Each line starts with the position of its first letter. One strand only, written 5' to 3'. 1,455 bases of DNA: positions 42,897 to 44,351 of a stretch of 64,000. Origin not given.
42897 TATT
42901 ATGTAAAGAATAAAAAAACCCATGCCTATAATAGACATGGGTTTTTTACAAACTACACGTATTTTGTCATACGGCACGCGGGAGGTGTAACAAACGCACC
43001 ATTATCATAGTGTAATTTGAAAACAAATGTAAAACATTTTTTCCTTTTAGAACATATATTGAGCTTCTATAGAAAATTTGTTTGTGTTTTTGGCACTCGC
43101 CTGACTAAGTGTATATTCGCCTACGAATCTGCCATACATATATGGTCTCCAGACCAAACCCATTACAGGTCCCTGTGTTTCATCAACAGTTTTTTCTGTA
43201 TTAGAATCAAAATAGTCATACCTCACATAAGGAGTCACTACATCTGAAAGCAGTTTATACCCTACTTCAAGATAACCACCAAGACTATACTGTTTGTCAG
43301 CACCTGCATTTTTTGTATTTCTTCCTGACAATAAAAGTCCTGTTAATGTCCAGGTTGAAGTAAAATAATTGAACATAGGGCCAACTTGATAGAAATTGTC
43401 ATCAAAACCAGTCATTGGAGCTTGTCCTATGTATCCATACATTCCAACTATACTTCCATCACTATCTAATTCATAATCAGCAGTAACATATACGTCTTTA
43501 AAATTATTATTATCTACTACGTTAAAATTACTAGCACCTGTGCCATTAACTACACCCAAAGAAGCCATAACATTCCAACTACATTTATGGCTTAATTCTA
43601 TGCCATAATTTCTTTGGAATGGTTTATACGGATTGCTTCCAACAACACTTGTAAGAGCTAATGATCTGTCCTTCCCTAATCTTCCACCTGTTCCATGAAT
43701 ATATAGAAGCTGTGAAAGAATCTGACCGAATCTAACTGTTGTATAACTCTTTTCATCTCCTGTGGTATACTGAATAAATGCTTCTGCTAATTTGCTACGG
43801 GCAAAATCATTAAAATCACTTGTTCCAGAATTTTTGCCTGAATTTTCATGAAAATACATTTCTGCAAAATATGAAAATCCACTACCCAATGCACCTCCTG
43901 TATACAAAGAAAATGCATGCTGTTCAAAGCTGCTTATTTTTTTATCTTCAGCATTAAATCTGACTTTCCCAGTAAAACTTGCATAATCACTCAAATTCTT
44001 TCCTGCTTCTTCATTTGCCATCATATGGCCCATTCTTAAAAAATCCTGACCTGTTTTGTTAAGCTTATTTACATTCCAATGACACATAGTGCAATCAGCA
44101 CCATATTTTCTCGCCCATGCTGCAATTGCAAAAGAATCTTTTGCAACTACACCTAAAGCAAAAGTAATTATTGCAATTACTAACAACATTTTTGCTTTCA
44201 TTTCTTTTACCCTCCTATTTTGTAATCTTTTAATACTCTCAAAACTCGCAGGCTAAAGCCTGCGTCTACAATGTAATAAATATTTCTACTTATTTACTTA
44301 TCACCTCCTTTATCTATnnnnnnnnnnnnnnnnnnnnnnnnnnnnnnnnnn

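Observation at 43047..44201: Cyc2-like fused cytochrome-porin: single CxxCH right after the signal peptide plus beta-barrel body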

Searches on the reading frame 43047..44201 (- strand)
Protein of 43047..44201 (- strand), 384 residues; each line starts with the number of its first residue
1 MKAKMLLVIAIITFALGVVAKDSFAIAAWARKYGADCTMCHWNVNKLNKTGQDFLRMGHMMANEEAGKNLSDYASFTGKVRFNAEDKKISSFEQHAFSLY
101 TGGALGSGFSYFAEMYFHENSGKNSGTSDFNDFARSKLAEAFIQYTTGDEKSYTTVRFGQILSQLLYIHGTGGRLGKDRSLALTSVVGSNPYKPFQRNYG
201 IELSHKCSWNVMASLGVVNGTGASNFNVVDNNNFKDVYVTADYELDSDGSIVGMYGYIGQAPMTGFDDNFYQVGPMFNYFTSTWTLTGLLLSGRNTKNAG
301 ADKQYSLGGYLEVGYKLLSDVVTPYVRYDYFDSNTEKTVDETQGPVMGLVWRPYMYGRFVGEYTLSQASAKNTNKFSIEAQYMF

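Call 3: search_protein_families(library=pfam, proteins=[window:43047-44201:-], max_evalue=10)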
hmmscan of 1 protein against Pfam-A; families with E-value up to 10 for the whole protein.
window:43047-44201:- (384 aa): 0 families

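Call 4: search_protein_families(library=ncbifam, proteins=[window:43047-44201:-], max_evalue=10)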
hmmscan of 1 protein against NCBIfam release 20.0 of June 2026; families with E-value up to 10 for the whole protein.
window:43047-44201:- (384 aa): 0 families

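Call 8: find_homologous_proteins(query=window:43047-44201:-, max_evalue=0.001)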
Query window:43047-44201:- (384 aa): 74 proteins with E <= 0.001 among 5118 candidates.
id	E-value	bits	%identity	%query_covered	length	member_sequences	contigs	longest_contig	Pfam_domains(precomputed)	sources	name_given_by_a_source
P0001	1.0e-183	629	73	100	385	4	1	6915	-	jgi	jgi:hypothetical protein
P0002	6.0e-158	544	63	100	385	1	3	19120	-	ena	-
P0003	8.2e-157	540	63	100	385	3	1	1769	-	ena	-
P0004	4.6e-148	511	72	85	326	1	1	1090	-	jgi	jgi:hypothetical protein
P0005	1.1e-136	474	59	97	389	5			-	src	-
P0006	3.2e-136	473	58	100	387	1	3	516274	-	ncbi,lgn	-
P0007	1.4e-116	408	65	75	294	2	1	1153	-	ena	-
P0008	1.5e-109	385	56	85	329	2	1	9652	-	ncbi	-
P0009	1.1e-89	319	45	100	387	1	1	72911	-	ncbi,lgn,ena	-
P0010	5.2e-89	317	69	57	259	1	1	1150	-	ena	-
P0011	1.8e-88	315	43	95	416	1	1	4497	-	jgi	-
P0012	4.8e-87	311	45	98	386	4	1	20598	-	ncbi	-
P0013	5.5e-87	310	45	96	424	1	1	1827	-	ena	-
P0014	3.7e-86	308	44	96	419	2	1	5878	-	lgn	-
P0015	1.4e-84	303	44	95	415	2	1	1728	-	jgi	-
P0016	5.9e-84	300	41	96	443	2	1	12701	-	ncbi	ncbi:MAG: hypothetical protein AAB290_05775 [Candidatus Eisenbacteria bacterium]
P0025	9.4e-80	287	43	94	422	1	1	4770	-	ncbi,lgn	-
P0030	2.4e-77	279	41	98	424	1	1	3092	PF07396.18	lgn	-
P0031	9.5e-77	277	39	100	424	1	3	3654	PF07396.18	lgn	-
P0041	5.7e-68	248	40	99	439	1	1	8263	-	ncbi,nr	ncbi:MAG: hypothetical protein HY400_02475 [Elusimicrobia bacterium]|nr:hypothetical protein [Elusim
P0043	6.0e-67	245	39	96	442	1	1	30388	-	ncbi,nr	ncbi:MAG: hypothetical protein HY547_01100 [Elusimicrobia bacterium]|nr:hypothetical protein [Elusim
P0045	6.4e-65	238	40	94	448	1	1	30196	-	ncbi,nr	ncbi:MAG: hypothetical protein HY549_10585 [Elusimicrobia bacterium]|nr:hypothetical protein [Elusim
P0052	2.8e-53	200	37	92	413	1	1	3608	-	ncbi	-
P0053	6.2e-49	185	36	92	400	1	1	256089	-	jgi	jgi:hypothetical protein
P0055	3.0e-48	183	35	83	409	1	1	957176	-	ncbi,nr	ncbi:MAG: hypothetical protein IPQ13_02820 [Holophagaceae bacterium]|nr:hypothetical protein [Holoph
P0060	4.0e-46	176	34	91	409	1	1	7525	-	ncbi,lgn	-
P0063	2.1e-45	174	34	91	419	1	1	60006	-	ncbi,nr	ncbi:MAG: hypothetical protein HYV97_19450 [Bdellovibrio sp.]|nr:hypothetical protein [Bdellovibrio 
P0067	1.5e-40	158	32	85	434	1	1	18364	-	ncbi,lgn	-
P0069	1.4e-37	148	33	85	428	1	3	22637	-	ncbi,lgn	-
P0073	4.9e-10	57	25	83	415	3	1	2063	-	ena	-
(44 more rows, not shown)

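Call 9: search_solved_structures(query=window:43047-44201:-, max_evalue=10)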
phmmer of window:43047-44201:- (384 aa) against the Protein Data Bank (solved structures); distinct sequences matched with E-value up to 10: 1.
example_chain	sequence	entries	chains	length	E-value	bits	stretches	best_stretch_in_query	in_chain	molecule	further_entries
8yts_A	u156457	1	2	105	0.52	12.6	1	4-78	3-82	Cytochrome C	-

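Call 20: predict_structure(alignment_id=A1)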
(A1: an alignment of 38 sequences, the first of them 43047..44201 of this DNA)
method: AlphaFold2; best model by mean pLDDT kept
length: 384 residues; sequences in the alignment: 38
mean_pLDDT: 82.9   pTM: 0.81
mean pLDDT of the five models: 82.9, 82.7, 82.7, 82.5, 82.3
residues with pLDDT >= 90: 162; 70-90: 159; 50-70: 40; < 50: 23
segments of 3 or more residues with pLDDT < 50: 21-25, 121-135
pLDDT, mean of each block of 10 residues (from residue 1): 79 72 54 74 81 89 81 82 81 74 89 74 39 52 93 94 85 59 88 85 97 94 55 86 96 96 89 96 93 95 96 90 93 94 94 83 91 90 78
secondary structure, 60 per line:
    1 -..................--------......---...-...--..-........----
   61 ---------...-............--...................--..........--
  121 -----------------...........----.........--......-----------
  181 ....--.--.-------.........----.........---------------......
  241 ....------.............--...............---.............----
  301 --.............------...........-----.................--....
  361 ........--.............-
elements in order: H2-19 H28-33 E41-43 H49-56 E74-85 E88-106 E109-118 E138-148 E153-161 H164-168 H181-184 E198-206 E211-219 E235-244 E251-263 E266-280 E284-296 E303-315 E322-332 E341-354 E357-368 E371-383

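Call 23: find_homologous_proteins(query=P0073, max_evalue=0.001)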
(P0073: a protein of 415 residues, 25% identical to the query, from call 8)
Query P0073 (415 aa): 104 proteins with E <= 0.001 among 8000 candidates.
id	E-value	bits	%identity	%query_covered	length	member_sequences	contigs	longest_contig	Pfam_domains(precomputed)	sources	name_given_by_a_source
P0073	1.5e-280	948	100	100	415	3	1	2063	-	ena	-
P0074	1.7e-250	849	89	100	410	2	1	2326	-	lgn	-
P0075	7.6e-242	820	86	100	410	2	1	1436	-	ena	-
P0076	2.3e-209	713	76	98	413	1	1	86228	-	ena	-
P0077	8.0e-209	712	75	100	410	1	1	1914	-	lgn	-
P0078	6.2e-208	709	76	97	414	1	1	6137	-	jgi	-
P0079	2.5e-205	700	72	100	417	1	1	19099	-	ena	-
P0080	3.0e-204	697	73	100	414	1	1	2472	-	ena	-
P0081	2.7e-203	693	72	100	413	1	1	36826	-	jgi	jgi:hypothetical protein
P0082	2.3e-202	690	73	98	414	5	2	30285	-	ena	-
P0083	7.7e-202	689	71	100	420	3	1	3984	-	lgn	-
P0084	5.9e-201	686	73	97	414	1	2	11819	-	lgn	-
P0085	9.6e-201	685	71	100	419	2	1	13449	-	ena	-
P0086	1.4e-199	681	73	98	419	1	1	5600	-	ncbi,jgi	jgi:hypothetical protein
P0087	6.9e-198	676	70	100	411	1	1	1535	PF07396.18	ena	-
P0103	1.7e-188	645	70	97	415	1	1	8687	PF07396.18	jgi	jgi:hypothetical protein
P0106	1.7e-187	641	67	100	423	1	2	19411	PF07396.18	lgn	-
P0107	2.5e-187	641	68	98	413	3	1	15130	PF07396.18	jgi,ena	-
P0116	6.1e-183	626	67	98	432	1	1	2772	PF07396.18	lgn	-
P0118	3.0e-180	617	66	100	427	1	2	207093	-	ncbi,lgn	-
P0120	3.2e-179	614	65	96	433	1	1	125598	-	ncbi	-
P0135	6.3e-139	481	70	73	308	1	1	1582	PF07396.18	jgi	jgi:hypothetical protein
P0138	2.6e-91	325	42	97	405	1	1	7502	-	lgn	-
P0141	8.0e-86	307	41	98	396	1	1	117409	-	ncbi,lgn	-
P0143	2.1e-85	305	39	95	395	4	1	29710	-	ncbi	-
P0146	2.4e-83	298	40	95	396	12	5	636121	PF07642.18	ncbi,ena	-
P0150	1.5e-22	98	28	92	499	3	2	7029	-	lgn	-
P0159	4.8e-17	80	27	99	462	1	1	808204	-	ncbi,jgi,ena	jgi:hypothetical protein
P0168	9.4e-15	72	24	95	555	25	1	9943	-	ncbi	-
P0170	1.8e-14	71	25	91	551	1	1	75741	-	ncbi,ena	-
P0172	3.6e-14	71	25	91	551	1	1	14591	-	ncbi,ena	-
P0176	2.2e-6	45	24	86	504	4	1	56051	-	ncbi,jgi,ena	-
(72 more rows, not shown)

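Call 31: list_cluster_members(proteins=[window:43047-44201:-, P0006, P0008, P0009, P0012, P0025, P0052, P0060, P0067, P0069])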
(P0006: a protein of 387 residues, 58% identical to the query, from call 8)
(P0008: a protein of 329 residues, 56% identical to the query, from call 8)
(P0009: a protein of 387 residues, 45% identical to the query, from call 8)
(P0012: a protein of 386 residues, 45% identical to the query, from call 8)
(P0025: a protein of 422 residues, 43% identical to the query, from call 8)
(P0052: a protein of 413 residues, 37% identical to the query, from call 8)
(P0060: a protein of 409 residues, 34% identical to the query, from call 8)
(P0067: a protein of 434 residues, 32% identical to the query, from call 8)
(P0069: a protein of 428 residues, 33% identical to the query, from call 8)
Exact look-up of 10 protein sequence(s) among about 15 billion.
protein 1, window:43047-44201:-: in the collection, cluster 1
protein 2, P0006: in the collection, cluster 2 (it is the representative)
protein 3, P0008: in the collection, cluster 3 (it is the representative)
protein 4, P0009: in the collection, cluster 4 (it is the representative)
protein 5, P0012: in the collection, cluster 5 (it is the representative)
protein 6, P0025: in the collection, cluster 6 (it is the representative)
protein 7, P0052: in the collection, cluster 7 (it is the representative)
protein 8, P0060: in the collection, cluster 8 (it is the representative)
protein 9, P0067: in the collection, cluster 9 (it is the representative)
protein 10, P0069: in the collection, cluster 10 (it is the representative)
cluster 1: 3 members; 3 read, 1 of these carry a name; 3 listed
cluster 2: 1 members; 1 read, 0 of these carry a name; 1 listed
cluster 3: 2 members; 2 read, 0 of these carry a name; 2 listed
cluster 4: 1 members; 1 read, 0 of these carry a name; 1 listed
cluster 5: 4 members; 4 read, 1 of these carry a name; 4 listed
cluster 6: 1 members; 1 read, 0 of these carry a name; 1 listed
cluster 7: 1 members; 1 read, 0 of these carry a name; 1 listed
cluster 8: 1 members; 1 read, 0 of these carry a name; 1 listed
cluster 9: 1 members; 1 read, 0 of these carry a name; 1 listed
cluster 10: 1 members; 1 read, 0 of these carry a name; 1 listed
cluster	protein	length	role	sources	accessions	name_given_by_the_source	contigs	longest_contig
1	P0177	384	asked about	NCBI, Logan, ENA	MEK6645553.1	MAG: hypothetical protein AABY84_02630 [Candidatus Firestonebacteria bacterium]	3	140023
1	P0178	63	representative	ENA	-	-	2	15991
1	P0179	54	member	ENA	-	-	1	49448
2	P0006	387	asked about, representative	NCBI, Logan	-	-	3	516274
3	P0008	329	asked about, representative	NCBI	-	-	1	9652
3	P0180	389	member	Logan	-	-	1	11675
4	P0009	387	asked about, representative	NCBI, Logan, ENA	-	-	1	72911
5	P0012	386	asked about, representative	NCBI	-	-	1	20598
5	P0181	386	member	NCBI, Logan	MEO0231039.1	MAG: hypothetical protein ABIM29_00675 [candidate division WOR-3 bacterium]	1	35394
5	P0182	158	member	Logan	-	-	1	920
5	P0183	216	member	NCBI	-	-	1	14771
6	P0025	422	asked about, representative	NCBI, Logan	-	-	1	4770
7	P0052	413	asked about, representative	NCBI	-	-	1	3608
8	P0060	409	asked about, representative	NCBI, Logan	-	-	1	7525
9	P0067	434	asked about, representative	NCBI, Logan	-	-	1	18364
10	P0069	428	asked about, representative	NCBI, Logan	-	-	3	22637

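Call 35: search_protein_families(library=ncbifam, proteins=[P0073, P0146, P0159, P0168, P0150, P0176, P0055, P0138], max_evalue=1)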
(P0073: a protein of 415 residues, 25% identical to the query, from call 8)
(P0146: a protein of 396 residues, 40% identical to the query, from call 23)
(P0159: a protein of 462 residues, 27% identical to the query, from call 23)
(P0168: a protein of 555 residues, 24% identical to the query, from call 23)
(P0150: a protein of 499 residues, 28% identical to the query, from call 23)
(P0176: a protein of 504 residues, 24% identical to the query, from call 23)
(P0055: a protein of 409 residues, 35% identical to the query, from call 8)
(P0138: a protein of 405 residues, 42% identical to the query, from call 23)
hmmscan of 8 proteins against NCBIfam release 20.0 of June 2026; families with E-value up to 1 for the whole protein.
P0073 (415 aa): 1 family
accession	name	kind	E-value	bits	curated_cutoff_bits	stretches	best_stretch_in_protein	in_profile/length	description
NF038205.1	Campy_LoFi_RPT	repeat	0.83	9.8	25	0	266-279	2-15/23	LOFI repeat protein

P0146 (396 aa): 0 families

P0159 (462 aa): 0 families

P0168 (555 aa): 0 families

P0150 (499 aa): 0 families

P0176 (504 aa): 0 families

P0055 (409 aa): 1 family
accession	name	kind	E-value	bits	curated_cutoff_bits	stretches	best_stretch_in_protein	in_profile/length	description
TIGR01904.2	GSu_C4xC__C2xCH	domain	0.039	13.7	27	1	20-43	41-64/73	CxxxxCH/CxxCH domain c-type cytochrome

P0138 (405 aa): 0 families

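Call 36: search_dna_similar(query=P0073, collection=plasmids, mode=protein, max_evalue=0.001, max_rows=30)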
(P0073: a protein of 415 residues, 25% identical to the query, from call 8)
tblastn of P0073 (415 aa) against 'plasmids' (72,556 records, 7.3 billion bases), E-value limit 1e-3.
No match.

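Call 37: search_dna_similar(query=window:43047-44201:-, collection=plasmids, mode=protein, max_evalue=0.01, max_rows=30)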
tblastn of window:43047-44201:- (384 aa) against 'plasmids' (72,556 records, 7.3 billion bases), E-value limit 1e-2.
No match.

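Call 39: search_protein_representatives(alignment_id=A1)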
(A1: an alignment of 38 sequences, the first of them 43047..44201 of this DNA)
Query: 38 sequences, 406 profile positions. Proteins with E-value up to 0.001 (for the whole library): 5310; up to 1e-10: 1388; up to 1e-30: 162. The best 150 are listed.
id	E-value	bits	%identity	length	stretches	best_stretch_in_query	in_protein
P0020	3.4e-160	549.9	-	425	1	10-406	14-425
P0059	1.9e-142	491.4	-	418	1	5-405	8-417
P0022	3.2e-140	484.1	-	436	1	1-406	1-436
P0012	2.0e-139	481.5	-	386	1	5-406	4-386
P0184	2.5e-139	481.1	-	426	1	10-406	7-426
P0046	7.7e-134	463.1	-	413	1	5-406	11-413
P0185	1.4e-130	452.3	-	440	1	4-406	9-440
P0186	1.5e-121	422.6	-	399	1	8-406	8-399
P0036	7.1e-116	403.9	-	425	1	9-406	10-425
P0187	1.3e-113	396.5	-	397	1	5-406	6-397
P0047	9.2e-111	387.1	-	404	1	9-406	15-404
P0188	9.0e-110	383.8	-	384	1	4-406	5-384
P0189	6.6e-106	371.1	-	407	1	3-406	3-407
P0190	1.9e-105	369.5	-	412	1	14-406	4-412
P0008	1.4e-103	363.5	-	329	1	57-406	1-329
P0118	9.0e-64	232.3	-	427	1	7-392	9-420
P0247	8.0e-40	153.4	-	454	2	5-253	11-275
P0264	3.2e-36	141.6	-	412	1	10-388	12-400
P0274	1.3e-35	139.5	-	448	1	1-387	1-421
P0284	4.0e-34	134.7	-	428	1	5-406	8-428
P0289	8.5e-34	133.6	-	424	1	2-406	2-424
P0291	1.3e-33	133.0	-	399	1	12-380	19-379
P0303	2.2e-32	128.9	-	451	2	8-69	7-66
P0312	9.1e-32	126.9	-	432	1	8-406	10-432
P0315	1.7e-31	126.0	-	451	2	9-254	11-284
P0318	1.8e-31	125.9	-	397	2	11-126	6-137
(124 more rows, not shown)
